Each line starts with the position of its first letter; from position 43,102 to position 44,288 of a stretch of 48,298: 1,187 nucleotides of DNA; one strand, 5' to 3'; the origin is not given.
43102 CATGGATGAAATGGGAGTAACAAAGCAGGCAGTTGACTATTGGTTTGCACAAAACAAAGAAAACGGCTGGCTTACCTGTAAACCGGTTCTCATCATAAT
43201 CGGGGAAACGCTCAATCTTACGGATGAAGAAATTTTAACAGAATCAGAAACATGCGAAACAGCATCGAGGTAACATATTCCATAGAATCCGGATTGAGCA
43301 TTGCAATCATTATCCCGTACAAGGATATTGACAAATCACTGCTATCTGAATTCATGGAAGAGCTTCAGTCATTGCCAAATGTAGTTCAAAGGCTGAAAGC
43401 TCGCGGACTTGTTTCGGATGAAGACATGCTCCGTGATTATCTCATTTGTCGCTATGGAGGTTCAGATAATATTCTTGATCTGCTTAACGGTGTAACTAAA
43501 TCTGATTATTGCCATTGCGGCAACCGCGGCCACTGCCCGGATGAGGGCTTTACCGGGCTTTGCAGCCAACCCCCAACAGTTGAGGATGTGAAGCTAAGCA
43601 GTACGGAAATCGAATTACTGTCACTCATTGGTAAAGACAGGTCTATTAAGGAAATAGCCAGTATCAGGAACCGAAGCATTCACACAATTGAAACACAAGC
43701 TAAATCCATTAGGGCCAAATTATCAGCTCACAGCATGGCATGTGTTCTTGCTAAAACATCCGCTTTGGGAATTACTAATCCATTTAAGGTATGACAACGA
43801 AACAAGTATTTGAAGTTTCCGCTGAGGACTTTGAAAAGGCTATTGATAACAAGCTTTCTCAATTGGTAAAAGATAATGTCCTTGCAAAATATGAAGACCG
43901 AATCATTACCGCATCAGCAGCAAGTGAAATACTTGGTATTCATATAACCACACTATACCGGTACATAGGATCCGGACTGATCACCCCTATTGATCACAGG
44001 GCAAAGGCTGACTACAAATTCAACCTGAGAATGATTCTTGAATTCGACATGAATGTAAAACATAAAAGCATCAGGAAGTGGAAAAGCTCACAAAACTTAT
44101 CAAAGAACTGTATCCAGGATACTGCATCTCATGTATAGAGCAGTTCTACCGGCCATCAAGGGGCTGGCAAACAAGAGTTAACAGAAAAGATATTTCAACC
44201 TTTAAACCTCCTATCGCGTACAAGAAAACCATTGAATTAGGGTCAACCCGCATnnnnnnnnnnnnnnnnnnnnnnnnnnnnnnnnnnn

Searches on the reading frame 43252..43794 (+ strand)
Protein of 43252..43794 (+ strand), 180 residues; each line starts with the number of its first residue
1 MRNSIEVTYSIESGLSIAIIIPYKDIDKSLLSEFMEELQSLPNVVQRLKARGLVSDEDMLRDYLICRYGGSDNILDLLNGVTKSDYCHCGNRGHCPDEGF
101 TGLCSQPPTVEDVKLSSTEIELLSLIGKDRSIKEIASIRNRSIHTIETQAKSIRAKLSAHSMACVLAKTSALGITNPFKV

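Call 8: search_protein_families(library=pfam, proteins=[window:43252-43794:+], max_evalue=0.01)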
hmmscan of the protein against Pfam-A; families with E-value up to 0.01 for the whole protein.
window:43252-43794:+ (180 aa): 1 family
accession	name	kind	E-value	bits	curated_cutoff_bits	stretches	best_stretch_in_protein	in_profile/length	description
PF00196.25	GerE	-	4.4e-05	23.5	23.5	1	114-162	2-50/57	Bacterial regulatory proteins, luxR family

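Call 14: find_related_loci(query=window:43252-43794:+, collection=viral_contigs, flank=10000)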
Query window:43252-43794:+ (180 aa) in viral_contigs; peptide patterns used: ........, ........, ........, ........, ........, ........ (x = any residue, [..] = any of these).
3 stretches matched a pattern, but none encodes a relative of the query by tblastn (E <= 1e-3).

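Call 20: find_homologous_proteins(query=window:43252-43794:+)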
Query window:43252-43794:+ (180 aa): 11 proteins with E <= 0.001 among 79 candidates.
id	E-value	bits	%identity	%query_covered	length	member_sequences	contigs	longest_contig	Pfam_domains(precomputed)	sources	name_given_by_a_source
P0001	2.5e-112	390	100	100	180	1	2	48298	-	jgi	-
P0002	2.2e-80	286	69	100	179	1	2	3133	PF00196.26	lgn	-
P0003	1.4e-68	248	63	97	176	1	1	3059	-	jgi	-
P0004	2.6e-65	237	61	97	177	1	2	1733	-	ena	-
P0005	7.7e-63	229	61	94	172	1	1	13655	PF00196.26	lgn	-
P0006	2.2e-54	202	51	98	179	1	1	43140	-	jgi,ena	-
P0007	8.7e-53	197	54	94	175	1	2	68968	PF00196.26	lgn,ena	-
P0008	4.0e-48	181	53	94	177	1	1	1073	PF00196.26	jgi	jgi:DNA-binding CsgD family transcriptional regulator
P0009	1.5e-43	167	45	96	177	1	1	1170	PF00196.26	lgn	-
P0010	7.4e-41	158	47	96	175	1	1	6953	PF00196.26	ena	-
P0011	5.6e-32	129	44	85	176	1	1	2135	-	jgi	jgi:DNA-binding CsgD family transcriptional regulator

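Call 21: find_encoding_contigs(protein=P0006, flank=10000, max_places=3)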
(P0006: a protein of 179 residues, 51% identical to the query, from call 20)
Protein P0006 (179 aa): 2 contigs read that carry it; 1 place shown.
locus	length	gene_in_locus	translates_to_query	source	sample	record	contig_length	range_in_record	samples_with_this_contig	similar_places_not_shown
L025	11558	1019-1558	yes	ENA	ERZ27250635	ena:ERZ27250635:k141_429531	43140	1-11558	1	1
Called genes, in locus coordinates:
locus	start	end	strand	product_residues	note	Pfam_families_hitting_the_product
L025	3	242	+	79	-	?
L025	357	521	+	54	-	-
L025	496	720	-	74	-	-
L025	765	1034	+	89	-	-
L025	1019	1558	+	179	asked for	-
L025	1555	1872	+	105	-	PF12728:HTH_17 (weak)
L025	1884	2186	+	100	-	-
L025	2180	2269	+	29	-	-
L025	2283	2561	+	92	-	-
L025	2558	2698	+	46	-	-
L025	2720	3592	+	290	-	PF03837:RecT (faint)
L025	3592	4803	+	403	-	-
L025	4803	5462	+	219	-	PF12684:DUF3799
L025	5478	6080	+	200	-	-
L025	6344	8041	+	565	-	PF02195:ParB_N, PF17762:HTH_ParB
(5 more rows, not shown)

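Call 22: find_encoding_contigs(protein=P0007, flank=10000, max_places=3)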
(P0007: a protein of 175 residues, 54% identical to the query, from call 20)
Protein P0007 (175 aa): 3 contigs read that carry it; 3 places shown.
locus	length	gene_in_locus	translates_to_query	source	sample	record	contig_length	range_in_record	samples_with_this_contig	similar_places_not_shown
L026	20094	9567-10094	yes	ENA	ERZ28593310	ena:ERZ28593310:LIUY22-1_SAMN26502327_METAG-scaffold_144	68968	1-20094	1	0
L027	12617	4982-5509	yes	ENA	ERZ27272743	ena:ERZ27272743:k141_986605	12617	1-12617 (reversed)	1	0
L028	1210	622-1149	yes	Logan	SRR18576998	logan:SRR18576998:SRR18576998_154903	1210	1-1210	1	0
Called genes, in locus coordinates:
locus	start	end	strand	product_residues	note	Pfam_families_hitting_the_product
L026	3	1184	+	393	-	?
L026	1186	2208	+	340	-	PF20459:DUF6712 (faint)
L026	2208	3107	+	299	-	-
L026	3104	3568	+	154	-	-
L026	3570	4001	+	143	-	-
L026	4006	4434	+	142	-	-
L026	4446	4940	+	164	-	-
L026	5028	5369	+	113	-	PF05973:Gp49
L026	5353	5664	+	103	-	PF01381:HTH_3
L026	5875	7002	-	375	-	PF13495:Phage_int_SAM_4 (weak), PF00589:Phage_integrase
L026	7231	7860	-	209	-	-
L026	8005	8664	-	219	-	PF13560:HTH_31 (weak), PF00717:Peptidase_S24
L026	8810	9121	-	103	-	-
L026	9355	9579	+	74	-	-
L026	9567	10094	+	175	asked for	PF00196:GerE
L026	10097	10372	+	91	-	-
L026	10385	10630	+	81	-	-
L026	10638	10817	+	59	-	-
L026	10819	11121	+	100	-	-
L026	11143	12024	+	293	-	PF03837:RecT (weak)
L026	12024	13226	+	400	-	-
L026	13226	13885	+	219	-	PF12684:DUF3799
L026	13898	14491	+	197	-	-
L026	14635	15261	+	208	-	PF00929:RNase_T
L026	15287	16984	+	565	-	PF02195:ParB_N, PF17762:HTH_ParB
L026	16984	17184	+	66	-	-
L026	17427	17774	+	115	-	-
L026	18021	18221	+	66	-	-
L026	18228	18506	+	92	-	-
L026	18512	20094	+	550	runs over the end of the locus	PF07443:HARP (faint), PF04851:ResIII, PF00176:SNF2-rel_dom, PF00270:DEAD (faint), PF00271:Helicase_C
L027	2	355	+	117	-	?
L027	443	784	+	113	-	PF05973:Gp49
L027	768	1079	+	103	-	PF01381:HTH_3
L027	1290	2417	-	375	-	PF13495:Phage_int_SAM_4 (weak), PF00589:Phage_integrase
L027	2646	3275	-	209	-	-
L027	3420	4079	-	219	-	PF13560:HTH_31 (weak), PF00717:Peptidase_S24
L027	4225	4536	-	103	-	-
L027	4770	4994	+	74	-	-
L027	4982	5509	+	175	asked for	PF00196:GerE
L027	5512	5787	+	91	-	-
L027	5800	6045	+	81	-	-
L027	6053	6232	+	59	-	-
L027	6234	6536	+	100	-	-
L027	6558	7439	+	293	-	PF03837:RecT (weak)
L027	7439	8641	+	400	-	-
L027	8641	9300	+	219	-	PF12684:DUF3799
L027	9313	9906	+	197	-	-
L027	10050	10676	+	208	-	PF00929:RNase_T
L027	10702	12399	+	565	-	PF02195:ParB_N, PF17762:HTH_ParB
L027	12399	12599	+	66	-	-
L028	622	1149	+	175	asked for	PF00196:GerE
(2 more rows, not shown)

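Call 23: find_encoding_contigs(protein=P0005, flank=10000, max_places=3)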
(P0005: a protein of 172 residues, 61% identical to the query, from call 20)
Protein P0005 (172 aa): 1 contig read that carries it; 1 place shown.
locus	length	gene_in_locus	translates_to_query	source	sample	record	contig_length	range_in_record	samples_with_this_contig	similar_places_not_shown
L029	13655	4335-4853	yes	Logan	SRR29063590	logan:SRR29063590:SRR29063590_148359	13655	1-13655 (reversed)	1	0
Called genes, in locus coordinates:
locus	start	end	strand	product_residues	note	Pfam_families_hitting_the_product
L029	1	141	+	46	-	?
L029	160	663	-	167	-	-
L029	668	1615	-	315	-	-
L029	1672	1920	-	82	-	-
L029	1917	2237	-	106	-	-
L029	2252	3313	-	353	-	PF13588:HSDR_N_2, PF04313:HSDR_N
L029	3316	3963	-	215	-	PF00717:Peptidase_S24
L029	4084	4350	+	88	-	-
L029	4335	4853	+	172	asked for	PF00196:GerE (weak)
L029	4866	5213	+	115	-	PF12728:HTH_17 (weak)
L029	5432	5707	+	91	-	-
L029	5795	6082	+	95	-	-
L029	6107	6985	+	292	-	PF03837:RecT (weak)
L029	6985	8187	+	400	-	-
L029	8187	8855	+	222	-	PF12684:DUF3799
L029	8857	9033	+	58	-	-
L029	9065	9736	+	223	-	-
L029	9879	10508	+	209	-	PF00929:RNase_T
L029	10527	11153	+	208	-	-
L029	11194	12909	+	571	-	PF02195:ParB_N, PF17762:HTH_ParB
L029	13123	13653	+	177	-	?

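Call 35: search_protein_families(library=phrogs, proteins=[window:43252-43794:+], max_evalue=0.001)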
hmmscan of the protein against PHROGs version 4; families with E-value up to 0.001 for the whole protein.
window:43252-43794:+ (180 aa): 1 family
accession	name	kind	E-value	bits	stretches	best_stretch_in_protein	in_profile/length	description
phrog_10300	-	transcription regulation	1.1e-11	46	1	47-164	57-170/182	transcriptional regulator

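Call 36: search_solved_structures(query=A1, max_evalue=1, show_alignments=2)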
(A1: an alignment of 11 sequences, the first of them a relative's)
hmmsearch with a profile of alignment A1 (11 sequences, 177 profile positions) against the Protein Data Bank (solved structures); distinct sequences matched with E-value up to 1: 42.
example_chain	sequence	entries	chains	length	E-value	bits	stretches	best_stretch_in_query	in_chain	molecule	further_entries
1p4w_A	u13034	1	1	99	7.4e-06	29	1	107-169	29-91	rcsB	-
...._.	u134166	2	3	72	3e-05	27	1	113-170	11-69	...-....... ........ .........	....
5o8y_A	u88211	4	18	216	3.6e-05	26.8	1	108-168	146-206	Transcriptional regulatory protein RcsB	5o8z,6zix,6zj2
5vxn_A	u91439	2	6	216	3.9e-05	26.7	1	108-168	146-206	Transcriptional regulatory protein RcsB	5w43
2rnj_A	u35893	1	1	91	6e-05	26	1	113-170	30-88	Response regulator protein vraR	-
6eo2_A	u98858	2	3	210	6.2e-05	26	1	108-163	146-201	Transcriptional regulatory protein RcsB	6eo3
7pk5_A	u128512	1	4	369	0.00022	24.2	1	113-159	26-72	Cyclic di-GMP phosphodiesterase PdeL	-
7ve6_A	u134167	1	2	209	0.00038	23.4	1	113-169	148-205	Response regulator protein VraR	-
4gvp_A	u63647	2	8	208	0.00038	23.4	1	113-169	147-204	Response regulator protein vraR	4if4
4wt0_B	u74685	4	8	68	0.00043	23.2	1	112-172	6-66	Response regulator receiver domain protein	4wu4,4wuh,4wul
4wsz_A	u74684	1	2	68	0.00054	22.9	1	112-171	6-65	Response regulator receiver domain protein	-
4y13_A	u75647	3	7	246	0.0015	21.4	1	110-174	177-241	Transcriptional regulator of ftsQAZ gene cluster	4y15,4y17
7r3g_B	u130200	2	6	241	0.0016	21.4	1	111-173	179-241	Regulatory protein RhlR | PROSS optimized variant of RhlR with 75 mutations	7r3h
4lfu_A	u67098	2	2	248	0.0019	21.2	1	110-174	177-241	Regulatory protein SdiA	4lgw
7vim_A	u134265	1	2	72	0.0027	20.7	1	116-172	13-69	Protein EsrB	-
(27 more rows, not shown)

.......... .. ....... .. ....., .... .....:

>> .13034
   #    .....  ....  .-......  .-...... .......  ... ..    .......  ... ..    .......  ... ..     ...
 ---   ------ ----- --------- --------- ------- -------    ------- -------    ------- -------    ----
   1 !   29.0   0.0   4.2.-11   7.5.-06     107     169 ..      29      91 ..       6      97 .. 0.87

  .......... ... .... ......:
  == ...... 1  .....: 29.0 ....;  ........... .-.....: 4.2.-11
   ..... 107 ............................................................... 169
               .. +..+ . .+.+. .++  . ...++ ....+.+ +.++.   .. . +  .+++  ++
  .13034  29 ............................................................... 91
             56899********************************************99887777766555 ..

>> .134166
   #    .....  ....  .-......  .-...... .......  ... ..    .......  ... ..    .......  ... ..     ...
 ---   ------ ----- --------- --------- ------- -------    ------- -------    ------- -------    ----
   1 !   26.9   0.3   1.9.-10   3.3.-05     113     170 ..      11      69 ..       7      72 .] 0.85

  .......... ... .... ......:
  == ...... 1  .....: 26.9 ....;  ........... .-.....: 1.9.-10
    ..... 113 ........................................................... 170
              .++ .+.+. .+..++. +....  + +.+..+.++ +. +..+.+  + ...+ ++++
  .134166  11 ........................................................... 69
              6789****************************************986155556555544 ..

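Call 43: search_dna_similar(query=window:43252-43794:+, collection=phages, mode=protein, max_evalue=0.001, max_rows=25)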
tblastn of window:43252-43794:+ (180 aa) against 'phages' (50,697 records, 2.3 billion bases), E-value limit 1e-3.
Records with a match: 2; places in all: 2; records where one place covers at least 80% of the query: 2.
Best place of each record, by identity: <60% 2.
By first word of the organism name: Microcystis 2.
By host as written in the record: Microcystis sp. 2.
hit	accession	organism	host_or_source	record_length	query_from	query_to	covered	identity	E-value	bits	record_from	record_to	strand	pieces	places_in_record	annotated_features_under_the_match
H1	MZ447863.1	Microcystis phage Mea-Yong924-1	Microcystis sp.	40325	26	177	84%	30.1%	2e-6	52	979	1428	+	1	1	response regulatory protein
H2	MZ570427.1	Microcystis phage Mae-Yong924-2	Microcystis sp.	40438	26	177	84%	30.1%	2e-6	52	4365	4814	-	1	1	bacterial regulatory protein, luxR family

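Call 47: predict_structure(alignment_id=A1)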
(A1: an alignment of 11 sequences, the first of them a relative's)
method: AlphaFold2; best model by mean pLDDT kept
length: 180 residues; sequences in the alignment: 11
mean_pLDDT: 71.5   pTM: 0.44
mean pLDDT of the five models: 71.5, 70.8, 69.5, 69.4, 67.7
residues with pLDDT >= 90: 17; 70-90: 93; 50-70: 36; < 50: 34
segments of 3 or more residues with pLDDT < 50: 71-73, 79-105
pLDDT, mean of each block of 10 residues (from residue 1): 59 65 80 84 76 80 69 49 43 42 54 78 86 89 91 90 87 65
secondary structure, 60 per line:
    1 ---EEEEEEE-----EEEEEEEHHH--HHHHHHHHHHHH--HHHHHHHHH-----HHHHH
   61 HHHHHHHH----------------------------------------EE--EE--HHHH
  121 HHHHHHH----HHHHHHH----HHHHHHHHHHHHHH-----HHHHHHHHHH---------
elements in order: E4-10 E16-22 H28-39 H42-50 H56-68 H117-127 H132-138 H143-156 H162-171

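Call 49: get_annotated_region(hit=H1, flank=4000)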
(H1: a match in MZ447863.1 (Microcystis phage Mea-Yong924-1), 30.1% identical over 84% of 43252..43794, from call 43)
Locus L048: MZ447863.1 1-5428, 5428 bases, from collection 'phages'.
description: Microcystis phage Mea-Yong924-1, complete genome.
organism: Microcystis phage Mea-Yong924-1 (NCBI taxid 2859073)
taxonomy: Viruses; Duplodnaviria; Heunggongvirae; Uroviricota; Caudoviricetes
host: Microcystis sp.; source: -; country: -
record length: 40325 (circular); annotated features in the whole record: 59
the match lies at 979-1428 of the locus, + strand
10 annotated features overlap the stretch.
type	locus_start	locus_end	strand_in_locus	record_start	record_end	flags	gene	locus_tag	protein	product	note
CDS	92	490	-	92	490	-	-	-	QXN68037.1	hypothetical protein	-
CDS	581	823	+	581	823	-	-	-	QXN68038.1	hypothetical protein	-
CDS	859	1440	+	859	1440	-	-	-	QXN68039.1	response regulatory protein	-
CDS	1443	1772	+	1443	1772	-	-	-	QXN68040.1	hypothetical protein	-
CDS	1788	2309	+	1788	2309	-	-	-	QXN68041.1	hypothetical protein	-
CDS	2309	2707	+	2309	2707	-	-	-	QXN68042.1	hypothetical protein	-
CDS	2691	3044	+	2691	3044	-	-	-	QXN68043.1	hypothetical protein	-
CDS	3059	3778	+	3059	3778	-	-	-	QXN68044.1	hypothetical protein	-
CDS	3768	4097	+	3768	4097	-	-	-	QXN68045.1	hypothetical protein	-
CDS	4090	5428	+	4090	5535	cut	-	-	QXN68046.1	DNA methyltransferase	-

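Call 52: fold_search(model_id=the predicted structure, library=pdb)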
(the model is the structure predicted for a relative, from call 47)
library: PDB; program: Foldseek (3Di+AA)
matches with E <= 10: 352; with E <= 0.001: 0
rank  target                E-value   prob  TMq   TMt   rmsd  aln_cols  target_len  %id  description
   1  6v7w_B                1.2e-03  1.00  0.35  0.28  17.8       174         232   16  Crystal structure of LasR-Aqs1 complex from Pseudomonas aeruginosa (released 2020-12-16)
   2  6v7w_E                3.6e-03  1.00  0.35  0.27  17.5       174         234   18  Crystal structure of LasR-Aqs1 complex from Pseudomonas aeruginosa (released 2020-12-16)
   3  8dq0_D                4.3e-03  1.00  0.33  0.25  15.4       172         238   20  Quorum-sensing receptor RhlR bound to PqsE (released 2022-12-07)
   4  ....                  5.5e-03  1.00  0.33  0.83   1.2        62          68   29  C-terminal domain of VraR (released 2022-05-18)
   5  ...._A                5.8e-03  1.00  0.32  0.85   1.0        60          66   30  C-terminal domain of VraR (released 2022-05-18)
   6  4wu4_A                6.5e-03  1.00  0.34  0.85   2.2        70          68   27  Crystal structure of E. faecalis DNA binding domain LiaRD191N complexed with 22bp DNA (released 2015-05-06)
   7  6ide_A                6.5e-03  1.00  0.33  0.26   2.7        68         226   28  Crystal structure of the Vibrio cholera VqmA-Ligand-DNA complex provides molecular mechanisms for drug design (released 2019-01-16)
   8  6ide_B                6.5e-03  1.00  0.33  0.27   8.7        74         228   28  Crystal structure of the Vibrio cholera VqmA-Ligand-DNA complex provides molecular mechanisms for drug design (released 2019-01-16)
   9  7x1k_A                6.9e-03  1.00  0.34  0.85   0.9        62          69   21  Crystal structure of the flagellar expression regulator DegU from Listeria monocytogenes (released 2022-08-10)
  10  6jqs                  7.7e-03  1.00  0.35  0.90   1.5        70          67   20  Structure of Transcription factor, GerE (released 2019-04-24)
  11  8dq0_C                7.7e-03  1.00  0.34  0.25   3.8        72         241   33  Quorum-sensing receptor RhlR bound to PqsE (released 2022-12-07)
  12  4wt0_A                8.2e-03  1.00  0.32  0.84   1.1        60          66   28  Crystal structure of the DNA binding domains of LiaRD191N from E. faecalis (released 2015-05-06)
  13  7r3i_B                8.7e-03  1.00  0.34  0.26   4.1        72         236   33  PROSS optimitzed variant of RhlR (61 mutations) in complex with the synthetic antagonist mBTL (released 2022-12-14)
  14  4wul_A                9.8e-03  1.00  0.32  0.85   1.1        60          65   28  Crystal structure of E. faecalis DNA binding domain LiaRD191N complexed with 26bp DNA (released 2015-05-06)
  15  7r3h_C                9.8e-03  1.00  0.34  0.26   3.9        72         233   30  PROSS optimitzed variant of RhlR (75 mutations) in complex with native autoinducer C4-HSL (released 2022-12-14)
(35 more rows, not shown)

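Call 56: find_related_loci(query=A1, collection=metagenome_contigs, flank=10000)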
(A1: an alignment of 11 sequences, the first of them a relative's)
Query A1 (180 aa) in metagenome_contigs; peptide patterns used: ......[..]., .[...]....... (x = any residue, [..] = any of these).
159 stretches matched a pattern; 1 encode a relative of the query (tblastn E <= 1e-3); 1 distinct loci.
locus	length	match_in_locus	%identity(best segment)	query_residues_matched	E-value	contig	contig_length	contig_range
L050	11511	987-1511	51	1-176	6e-63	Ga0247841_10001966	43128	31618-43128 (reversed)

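Call 80: search_dna_similar(query=window:43252-43794:+, collection=phages, mode=protein, max_evalue=10, max_rows=60)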
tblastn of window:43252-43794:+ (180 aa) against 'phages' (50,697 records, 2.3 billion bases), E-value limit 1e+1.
Records with a match: 4; places in all: 4; records where one place covers at least 80% of the query: 2.
Best place of each record, by identity: <60% 4.
By first word of the organism name: Microcystis 2; Flavobacterium 2.
By host as written in the record: Microcystis sp. 2; Flavobacterium sp. LMO6 2.
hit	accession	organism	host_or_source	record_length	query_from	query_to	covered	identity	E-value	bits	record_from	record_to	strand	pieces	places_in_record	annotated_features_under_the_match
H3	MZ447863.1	Microcystis phage Mea-Yong924-1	Microcystis sp.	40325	26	177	84%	30.1%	2e-6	52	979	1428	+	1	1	response regulatory protein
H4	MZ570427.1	Microcystis phage Mae-Yong924-2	Microcystis sp.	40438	26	177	84%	30.1%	2e-6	52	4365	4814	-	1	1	bacterial regulatory protein, luxR family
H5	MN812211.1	Flavobacterium phage vB_FspS_laban6-1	Flavobacterium sp. LMO6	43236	54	107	30%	38.2%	3e-1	37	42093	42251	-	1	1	transcriptional regulator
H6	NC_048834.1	Flavobacterium phage vB_FspS_laban6-1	Flavobacterium sp. LMO6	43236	54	107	30%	38.2%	3e-1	37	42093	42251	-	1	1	transcriptional regulator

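Call 84: search_protein_representatives(alignment_id=A1)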
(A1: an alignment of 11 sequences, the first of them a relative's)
Query: 11 sequences, 177 profile positions. Proteins with E-value up to 0.001 (for the whole library): 2014; up to 1e-10: 161; up to 1e-30: 8. The best 150 are listed.
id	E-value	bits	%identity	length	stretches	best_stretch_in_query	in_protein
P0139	4.0e-63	228.6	-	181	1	1-174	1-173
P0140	6.6e-63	227.9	-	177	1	1-175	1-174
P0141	9.8e-61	220.8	-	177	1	1-174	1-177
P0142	2.4e-60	219.6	-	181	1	1-175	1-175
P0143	1.4e-56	207.2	-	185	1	1-175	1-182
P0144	1.7e-49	184.2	-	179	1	3-173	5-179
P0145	1.6e-42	161.5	-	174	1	5-175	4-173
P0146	5.3e-36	140.3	-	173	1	1-155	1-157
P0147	9.1e-30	120.0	-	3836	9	113-173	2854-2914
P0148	3.0e-26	108.5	-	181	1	17-174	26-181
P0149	8.1e-25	103.8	-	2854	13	112-174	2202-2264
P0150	1.2e-20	90.3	-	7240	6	111-173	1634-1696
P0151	1.6e-20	89.9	-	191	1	17-174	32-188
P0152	1.7e-20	89.7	-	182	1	20-164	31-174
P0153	1.8e-20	89.7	-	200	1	17-173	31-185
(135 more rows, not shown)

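Call 87: find_encoding_contigs(protein=P0010, flank=10000, max_places=2)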
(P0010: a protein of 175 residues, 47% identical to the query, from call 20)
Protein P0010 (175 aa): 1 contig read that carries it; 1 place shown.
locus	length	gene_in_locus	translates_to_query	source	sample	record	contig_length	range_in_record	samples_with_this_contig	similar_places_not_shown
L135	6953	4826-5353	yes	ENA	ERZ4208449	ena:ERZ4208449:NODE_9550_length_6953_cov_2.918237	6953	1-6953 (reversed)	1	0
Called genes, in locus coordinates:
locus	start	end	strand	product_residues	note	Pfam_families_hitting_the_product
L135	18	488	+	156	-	-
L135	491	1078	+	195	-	-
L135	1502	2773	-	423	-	PF13102:Phage_int_SAM_5, PF00589:Phage_integrase (weak)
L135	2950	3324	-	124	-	-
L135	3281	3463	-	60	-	-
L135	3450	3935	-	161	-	-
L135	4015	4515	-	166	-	-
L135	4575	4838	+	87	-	-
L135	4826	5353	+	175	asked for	PF00196:GerE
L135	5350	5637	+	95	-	PF12728:HTH_17 (weak)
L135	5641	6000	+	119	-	-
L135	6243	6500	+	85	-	-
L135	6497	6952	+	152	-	?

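Call 88: find_encoding_contigs(protein=P0002, flank=10000, max_places=2)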
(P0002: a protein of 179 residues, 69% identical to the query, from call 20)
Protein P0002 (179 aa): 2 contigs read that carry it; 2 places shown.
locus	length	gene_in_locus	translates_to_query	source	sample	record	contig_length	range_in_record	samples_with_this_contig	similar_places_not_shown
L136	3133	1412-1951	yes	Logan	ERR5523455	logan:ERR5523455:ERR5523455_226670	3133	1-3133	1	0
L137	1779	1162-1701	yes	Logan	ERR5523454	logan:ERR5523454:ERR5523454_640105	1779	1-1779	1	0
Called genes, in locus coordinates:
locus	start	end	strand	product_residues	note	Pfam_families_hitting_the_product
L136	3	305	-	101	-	?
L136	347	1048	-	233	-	PF01381:HTH_3, PF12844:HTH_19 (faint), PF13443:HTH_26 (weak)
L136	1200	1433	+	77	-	-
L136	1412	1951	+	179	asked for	PF00196:GerE (weak)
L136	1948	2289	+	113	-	PF12728:HTH_17 (weak)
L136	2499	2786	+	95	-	-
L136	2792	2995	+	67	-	-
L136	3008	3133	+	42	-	?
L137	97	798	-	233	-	PF01381:HTH_3, PF12844:HTH_19 (faint), PF13443:HTH_26 (weak)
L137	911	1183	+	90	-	-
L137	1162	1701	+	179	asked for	PF00196:GerE (weak)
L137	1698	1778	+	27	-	?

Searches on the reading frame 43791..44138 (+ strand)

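Call 8: search_protein_families(library=pfam, proteins=[window:43791-44138:+], max_evalue=0.01)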
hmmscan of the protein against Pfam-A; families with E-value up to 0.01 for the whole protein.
window:43791-44138:+ (115 aa): 2 families
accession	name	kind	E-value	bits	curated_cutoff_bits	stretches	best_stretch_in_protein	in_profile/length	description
PF12728.13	HTH_17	-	6.6e-05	23.5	27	1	40-85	3-46/51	Helix-turn-helix domain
PF00376.29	MerR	-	0.0029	17.8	28.2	1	42-67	3-29/38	MerR family regulatory protein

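Call 35: search_protein_families(library=phrogs, proteins=[window:43791-44138:+], max_evalue=0.001)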
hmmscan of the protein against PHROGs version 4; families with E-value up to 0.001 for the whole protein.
window:43791-44138:+ (115 aa): 0 families
